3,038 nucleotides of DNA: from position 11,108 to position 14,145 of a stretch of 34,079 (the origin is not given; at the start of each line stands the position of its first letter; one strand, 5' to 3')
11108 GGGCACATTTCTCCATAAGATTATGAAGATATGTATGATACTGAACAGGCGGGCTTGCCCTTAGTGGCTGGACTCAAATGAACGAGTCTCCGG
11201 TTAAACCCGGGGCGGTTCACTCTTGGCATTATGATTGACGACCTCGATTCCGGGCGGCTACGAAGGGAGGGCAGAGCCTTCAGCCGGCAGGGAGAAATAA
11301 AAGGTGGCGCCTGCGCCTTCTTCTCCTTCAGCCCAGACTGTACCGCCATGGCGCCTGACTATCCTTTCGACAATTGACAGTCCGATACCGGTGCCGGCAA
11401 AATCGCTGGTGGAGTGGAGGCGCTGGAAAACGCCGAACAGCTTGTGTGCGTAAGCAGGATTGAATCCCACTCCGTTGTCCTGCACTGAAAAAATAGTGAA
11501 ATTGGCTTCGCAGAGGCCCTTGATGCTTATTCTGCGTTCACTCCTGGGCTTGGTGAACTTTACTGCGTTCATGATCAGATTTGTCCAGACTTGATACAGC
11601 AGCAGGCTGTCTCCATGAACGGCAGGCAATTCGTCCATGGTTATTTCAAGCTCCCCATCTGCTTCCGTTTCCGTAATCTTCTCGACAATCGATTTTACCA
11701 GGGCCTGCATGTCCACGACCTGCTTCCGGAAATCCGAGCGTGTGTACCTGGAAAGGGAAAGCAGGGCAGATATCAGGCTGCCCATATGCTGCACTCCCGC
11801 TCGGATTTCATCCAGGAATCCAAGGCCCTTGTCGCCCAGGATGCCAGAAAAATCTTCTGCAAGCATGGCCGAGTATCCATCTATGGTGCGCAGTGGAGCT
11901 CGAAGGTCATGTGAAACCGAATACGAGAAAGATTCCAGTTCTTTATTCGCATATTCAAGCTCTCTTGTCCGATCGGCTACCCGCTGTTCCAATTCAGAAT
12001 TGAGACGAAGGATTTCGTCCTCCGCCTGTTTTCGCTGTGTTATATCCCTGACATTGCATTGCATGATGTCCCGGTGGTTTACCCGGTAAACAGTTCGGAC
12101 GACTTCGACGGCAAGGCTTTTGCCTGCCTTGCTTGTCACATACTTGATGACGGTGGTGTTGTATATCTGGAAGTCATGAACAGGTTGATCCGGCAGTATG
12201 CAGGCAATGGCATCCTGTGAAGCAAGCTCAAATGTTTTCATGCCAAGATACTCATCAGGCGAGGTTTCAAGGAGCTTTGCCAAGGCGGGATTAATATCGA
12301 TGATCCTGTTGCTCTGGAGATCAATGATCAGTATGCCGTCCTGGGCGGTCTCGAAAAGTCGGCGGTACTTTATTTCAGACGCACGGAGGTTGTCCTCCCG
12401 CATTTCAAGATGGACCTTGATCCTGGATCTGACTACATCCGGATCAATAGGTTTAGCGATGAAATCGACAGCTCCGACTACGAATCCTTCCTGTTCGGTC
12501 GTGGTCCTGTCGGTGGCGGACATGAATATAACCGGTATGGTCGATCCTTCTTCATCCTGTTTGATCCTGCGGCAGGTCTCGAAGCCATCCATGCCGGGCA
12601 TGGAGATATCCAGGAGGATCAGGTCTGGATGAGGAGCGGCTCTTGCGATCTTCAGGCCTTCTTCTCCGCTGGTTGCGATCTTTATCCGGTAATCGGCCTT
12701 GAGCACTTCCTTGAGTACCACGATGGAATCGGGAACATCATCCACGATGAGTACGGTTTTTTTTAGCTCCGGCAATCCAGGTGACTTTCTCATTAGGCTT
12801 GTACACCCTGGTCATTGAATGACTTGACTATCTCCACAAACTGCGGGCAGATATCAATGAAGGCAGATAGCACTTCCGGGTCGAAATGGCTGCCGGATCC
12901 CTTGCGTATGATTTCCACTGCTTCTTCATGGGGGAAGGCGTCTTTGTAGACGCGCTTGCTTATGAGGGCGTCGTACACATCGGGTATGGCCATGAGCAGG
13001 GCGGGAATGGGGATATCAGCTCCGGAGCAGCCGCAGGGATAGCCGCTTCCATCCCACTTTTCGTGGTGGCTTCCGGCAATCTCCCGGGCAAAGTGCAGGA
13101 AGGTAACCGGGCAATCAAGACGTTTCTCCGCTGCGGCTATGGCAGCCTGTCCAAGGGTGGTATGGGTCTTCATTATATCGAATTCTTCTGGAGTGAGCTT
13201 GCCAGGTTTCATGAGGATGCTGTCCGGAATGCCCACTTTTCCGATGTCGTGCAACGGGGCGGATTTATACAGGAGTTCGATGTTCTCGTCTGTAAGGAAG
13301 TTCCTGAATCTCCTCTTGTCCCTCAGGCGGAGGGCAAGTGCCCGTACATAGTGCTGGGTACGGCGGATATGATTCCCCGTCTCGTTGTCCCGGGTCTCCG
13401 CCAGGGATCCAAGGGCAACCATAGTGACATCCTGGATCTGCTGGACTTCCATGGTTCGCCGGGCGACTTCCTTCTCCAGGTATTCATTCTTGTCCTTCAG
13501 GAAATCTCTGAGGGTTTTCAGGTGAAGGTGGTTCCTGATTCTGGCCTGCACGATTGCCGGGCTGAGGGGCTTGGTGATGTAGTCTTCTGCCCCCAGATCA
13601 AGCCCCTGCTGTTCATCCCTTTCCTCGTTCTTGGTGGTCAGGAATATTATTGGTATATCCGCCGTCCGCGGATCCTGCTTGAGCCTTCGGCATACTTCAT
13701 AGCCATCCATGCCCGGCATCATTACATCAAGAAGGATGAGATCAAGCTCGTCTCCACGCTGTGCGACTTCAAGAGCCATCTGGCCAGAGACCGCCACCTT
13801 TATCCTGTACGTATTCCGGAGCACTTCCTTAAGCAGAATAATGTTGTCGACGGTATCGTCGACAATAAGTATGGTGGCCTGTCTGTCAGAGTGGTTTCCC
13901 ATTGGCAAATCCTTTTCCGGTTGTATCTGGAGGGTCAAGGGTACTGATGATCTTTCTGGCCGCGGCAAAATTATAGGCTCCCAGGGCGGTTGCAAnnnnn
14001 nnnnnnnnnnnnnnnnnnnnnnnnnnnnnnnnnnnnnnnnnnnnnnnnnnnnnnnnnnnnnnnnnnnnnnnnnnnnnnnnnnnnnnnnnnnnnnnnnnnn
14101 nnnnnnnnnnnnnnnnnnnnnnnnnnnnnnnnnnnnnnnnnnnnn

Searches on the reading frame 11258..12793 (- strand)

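Call 6: search_protein_families(library=pfam, proteins=[window:11258-12793:-])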
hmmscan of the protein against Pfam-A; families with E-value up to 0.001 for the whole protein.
window:11258-12793:- (511 aa): 8 families
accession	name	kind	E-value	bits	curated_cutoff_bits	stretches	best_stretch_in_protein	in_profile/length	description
PF00072.30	Response_reg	-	1.3e-26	93.4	30.2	1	14-125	1-110/111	Response regulator receiver domain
PF02518.31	HATPase_c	-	2.6e-25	89.5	26.4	1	394-505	1-110/111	Histidine kinase-, DNA gyrase B-, and HSP90-like ATPase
PF00512.31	HisKA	-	2.4e-09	37.6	26.9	1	287-349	3-62/66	His Kinase A (phospho-acceptor) domain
PF13188.13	PAS_8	-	5.8e-09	36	21.8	1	142-186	2-42/65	PAS domain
PF00989.32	PAS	-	7.1e-07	29.7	22.6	1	142-194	2-53/113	PAS fold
PF13426.13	PAS_9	-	2.5e-06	28.1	27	1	152-253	2-103/103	PAS domain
PF14501.12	HATPase_c_5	-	0.00032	21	22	1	399-492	6-92/102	GHKL domain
PF08448.16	PAS_4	-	0.00089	19.9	23.1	0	147-194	1-47/110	PAS fold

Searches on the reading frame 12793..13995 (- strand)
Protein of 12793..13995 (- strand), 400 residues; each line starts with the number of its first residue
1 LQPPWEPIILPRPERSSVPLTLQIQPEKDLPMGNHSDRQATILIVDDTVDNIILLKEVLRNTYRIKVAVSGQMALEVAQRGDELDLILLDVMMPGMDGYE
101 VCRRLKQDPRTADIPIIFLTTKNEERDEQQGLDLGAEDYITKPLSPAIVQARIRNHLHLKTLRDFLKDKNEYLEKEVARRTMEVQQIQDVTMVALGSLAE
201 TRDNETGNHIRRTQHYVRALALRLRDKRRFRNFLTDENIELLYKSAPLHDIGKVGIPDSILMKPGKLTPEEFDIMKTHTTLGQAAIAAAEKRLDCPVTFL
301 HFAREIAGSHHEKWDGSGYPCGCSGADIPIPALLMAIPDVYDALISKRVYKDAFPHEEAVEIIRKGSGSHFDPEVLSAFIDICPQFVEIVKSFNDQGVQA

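Call 6: search_protein_families(library=pfam, proteins=[window:12793-13995:-])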
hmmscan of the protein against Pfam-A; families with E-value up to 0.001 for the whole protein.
window:12793-13995:- (400 aa): 3 families
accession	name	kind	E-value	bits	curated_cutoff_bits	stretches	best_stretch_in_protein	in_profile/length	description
PF13487.12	HD_5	-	5e-30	104.9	27.2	1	234-375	34-170/170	HD domain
PF00072.30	Response_reg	-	1.3e-26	93.4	30.2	1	42-153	1-110/111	Response regulator receiver domain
PF01966.28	HD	-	4.6e-15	56.4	22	1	207-343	2-115/116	HD domain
